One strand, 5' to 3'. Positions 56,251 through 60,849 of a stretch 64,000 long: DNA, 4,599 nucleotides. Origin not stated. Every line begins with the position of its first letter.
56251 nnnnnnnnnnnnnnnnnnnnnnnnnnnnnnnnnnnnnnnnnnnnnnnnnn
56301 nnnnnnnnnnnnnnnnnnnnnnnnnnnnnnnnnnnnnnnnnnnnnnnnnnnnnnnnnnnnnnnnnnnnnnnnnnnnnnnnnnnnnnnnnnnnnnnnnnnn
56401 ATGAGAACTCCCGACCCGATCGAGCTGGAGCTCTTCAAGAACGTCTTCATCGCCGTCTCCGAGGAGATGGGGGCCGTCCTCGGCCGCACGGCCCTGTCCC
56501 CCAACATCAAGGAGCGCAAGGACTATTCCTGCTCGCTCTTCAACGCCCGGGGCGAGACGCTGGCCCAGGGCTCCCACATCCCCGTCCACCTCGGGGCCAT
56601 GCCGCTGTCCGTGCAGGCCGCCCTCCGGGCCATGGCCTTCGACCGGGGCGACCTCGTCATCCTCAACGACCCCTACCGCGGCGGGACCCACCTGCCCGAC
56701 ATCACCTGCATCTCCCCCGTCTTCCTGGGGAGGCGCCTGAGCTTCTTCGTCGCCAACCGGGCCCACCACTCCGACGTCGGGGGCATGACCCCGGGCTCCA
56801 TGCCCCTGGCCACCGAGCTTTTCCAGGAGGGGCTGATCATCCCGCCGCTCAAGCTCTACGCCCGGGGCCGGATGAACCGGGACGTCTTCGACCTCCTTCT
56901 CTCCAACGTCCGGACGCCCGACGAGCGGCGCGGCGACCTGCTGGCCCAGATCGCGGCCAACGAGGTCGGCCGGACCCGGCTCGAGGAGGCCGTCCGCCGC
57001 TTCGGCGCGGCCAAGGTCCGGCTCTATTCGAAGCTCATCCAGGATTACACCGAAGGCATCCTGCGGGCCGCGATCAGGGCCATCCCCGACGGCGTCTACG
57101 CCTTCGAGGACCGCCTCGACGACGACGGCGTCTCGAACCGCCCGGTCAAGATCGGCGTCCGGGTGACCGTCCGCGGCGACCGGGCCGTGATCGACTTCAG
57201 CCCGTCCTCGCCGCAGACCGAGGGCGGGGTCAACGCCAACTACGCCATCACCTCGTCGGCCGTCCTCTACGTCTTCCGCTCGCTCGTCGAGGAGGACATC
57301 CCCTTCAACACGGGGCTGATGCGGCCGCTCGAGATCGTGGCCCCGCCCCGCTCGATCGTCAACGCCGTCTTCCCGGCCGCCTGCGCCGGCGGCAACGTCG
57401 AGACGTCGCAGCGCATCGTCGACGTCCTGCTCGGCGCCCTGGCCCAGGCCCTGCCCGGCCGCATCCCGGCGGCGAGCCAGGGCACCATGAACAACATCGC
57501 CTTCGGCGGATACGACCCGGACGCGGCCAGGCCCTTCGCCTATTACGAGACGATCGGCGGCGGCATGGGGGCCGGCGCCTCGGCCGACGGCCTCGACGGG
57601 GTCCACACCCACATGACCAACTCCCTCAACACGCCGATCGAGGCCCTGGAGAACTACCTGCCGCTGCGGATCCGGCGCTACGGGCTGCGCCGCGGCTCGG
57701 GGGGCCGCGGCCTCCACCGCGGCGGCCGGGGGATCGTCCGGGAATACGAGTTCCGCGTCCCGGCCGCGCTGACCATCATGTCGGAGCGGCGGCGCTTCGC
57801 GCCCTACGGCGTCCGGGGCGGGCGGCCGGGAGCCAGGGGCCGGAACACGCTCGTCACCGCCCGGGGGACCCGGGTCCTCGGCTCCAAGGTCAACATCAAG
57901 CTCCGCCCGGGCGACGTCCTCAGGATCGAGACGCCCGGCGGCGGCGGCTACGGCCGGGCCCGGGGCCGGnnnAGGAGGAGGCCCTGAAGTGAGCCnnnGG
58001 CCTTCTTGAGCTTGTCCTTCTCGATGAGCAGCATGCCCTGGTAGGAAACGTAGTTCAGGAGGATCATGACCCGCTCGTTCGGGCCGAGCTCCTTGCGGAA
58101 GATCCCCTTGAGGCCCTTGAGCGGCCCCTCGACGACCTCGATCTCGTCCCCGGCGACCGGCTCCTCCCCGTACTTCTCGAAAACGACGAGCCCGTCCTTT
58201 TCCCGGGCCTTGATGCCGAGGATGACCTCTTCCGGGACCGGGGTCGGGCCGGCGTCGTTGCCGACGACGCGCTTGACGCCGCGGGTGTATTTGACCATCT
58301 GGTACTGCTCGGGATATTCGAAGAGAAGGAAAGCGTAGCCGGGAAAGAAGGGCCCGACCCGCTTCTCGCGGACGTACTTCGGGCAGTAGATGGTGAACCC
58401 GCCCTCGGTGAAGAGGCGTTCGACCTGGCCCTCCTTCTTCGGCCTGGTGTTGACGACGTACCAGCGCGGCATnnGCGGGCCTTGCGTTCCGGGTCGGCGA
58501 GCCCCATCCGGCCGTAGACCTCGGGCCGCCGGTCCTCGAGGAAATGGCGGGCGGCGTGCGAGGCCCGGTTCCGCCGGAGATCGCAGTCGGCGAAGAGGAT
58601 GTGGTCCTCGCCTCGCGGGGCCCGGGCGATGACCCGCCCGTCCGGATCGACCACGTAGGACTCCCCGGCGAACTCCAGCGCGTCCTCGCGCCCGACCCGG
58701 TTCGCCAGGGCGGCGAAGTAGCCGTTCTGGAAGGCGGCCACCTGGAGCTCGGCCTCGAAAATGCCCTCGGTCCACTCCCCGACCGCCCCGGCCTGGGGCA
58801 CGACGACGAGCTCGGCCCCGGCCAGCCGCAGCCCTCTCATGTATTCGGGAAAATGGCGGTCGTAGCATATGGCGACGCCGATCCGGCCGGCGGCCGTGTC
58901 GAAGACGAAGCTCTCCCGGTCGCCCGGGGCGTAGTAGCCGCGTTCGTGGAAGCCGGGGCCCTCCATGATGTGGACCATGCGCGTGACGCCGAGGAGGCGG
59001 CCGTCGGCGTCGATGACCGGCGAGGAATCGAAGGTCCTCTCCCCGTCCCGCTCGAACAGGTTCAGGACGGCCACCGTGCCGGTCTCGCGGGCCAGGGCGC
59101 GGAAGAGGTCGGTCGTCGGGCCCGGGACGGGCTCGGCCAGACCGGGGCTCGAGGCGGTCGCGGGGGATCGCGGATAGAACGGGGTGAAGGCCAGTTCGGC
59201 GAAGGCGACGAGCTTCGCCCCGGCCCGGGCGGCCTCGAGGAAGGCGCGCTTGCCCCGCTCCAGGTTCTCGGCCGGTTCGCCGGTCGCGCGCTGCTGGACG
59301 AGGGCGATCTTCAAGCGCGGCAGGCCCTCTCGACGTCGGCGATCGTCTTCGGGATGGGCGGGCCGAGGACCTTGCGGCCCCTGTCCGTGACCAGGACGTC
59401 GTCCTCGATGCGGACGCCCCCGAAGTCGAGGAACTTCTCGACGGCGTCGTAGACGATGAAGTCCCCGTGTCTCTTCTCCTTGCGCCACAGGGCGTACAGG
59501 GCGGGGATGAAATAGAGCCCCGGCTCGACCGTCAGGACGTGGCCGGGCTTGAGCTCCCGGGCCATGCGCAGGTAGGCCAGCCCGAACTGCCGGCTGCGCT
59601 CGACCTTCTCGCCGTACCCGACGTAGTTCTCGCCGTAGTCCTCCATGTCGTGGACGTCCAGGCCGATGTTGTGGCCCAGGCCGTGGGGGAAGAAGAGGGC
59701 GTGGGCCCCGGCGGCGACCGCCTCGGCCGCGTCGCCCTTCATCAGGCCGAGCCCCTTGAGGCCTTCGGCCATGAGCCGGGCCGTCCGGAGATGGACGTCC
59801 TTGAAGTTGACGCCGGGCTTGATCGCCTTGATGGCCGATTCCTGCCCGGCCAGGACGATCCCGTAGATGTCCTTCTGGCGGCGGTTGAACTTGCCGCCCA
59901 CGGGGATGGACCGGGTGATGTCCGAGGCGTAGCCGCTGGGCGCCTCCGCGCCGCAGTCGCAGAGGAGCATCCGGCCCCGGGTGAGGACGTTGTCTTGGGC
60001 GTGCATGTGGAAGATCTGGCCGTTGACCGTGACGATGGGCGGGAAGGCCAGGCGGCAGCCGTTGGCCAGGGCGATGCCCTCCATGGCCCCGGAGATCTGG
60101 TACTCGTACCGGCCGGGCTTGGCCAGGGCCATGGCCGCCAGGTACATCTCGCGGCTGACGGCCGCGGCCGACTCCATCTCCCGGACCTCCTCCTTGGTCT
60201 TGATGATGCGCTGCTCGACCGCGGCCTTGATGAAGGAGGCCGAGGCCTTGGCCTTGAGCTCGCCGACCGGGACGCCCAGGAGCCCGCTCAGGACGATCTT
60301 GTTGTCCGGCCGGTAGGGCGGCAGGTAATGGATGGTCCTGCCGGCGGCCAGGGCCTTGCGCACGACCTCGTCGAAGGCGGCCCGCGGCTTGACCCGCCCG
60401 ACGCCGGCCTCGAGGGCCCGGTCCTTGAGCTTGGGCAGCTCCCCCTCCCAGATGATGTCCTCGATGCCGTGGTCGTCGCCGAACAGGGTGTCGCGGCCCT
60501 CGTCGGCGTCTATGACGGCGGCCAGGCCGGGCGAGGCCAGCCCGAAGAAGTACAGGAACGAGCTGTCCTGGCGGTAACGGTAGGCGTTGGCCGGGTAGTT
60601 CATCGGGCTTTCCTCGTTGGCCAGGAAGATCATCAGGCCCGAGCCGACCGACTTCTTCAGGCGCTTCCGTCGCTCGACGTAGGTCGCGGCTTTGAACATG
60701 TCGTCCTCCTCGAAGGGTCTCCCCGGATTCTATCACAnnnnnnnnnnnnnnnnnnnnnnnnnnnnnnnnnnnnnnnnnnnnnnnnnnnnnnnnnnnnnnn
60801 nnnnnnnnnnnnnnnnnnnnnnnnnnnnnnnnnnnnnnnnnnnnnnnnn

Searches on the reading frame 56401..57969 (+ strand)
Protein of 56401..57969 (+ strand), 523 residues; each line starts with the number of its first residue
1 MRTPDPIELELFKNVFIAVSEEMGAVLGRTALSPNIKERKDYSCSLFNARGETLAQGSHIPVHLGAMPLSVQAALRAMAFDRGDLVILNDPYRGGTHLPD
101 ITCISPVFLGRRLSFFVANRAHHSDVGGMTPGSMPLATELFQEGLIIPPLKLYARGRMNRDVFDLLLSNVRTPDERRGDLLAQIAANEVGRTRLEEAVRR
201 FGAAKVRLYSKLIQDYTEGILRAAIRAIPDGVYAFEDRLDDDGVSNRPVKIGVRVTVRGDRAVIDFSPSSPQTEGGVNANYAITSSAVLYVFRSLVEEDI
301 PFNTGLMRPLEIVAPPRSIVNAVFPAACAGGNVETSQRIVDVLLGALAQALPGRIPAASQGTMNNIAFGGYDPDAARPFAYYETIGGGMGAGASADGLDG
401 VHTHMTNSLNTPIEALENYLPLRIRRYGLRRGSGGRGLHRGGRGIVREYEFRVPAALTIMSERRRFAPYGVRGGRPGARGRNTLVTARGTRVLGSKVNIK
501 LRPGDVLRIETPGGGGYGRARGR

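Call 46: search_protein_families(library=pfam, proteins=[window:56401-57969:+], max_evalue=0.00001)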
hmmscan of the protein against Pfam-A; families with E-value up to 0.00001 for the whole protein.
window:56401-57969:+ (523 aa): 1 family
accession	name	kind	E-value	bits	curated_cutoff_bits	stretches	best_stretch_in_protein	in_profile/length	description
PF02538.19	Hydantoinase_B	-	3.4e-212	705.9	26.8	1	5-519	1-518/519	Hydantoinase B/oxoprolinase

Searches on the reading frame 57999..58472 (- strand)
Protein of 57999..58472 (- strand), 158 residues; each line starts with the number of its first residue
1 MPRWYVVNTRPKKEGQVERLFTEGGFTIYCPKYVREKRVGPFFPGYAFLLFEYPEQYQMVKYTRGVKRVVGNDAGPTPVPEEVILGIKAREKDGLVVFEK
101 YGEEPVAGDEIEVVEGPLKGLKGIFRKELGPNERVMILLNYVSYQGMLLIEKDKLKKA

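Call 46: search_protein_families(library=pfam, proteins=[window:57999-58472:-], max_evalue=0.00001)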
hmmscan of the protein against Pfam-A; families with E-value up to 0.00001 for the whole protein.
window:57999-58472:- (158 aa): 1 family
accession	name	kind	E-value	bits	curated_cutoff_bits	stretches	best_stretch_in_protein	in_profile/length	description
PF02357.24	NusG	-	2.6e-14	53.9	22.2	1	3-85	2-90/93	Transcription termination factor nusG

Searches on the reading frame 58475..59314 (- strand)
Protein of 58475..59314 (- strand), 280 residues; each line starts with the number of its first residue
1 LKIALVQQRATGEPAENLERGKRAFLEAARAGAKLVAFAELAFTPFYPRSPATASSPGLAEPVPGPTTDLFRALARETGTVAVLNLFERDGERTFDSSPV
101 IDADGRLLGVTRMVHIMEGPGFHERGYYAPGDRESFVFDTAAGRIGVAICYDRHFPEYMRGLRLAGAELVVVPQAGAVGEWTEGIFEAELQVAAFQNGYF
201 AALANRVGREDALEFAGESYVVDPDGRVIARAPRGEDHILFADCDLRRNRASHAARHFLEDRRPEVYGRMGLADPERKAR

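Call 46: search_protein_families(library=pfam, proteins=[window:58475-59314:-], max_evalue=0.00001)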
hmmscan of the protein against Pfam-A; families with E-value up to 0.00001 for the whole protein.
window:58475-59314:- (280 aa): 1 family
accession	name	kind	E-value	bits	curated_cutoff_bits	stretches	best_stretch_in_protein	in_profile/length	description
PF00795.27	CN_hydrolase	-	5e-52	177.2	23.2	1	2-249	1-251/256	Carbon-nitrogen hydrolase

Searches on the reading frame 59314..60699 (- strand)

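Call 46: search_protein_families(library=pfam, proteins=[window:59314-60699:-], max_evalue=0.00001)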
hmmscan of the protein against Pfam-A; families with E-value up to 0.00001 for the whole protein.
window:59314-60699:- (462 aa): 2 families
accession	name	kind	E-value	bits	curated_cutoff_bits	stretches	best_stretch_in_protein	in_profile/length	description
PF00557.29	Peptidase_M24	-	1.2e-51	175.9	23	1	174-439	2-208/208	Metallopeptidase family M24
PF05195.22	AMP_N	-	8.3e-24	84.1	24.6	1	7-122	1-119/121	Aminopeptidase P, N-terminal domain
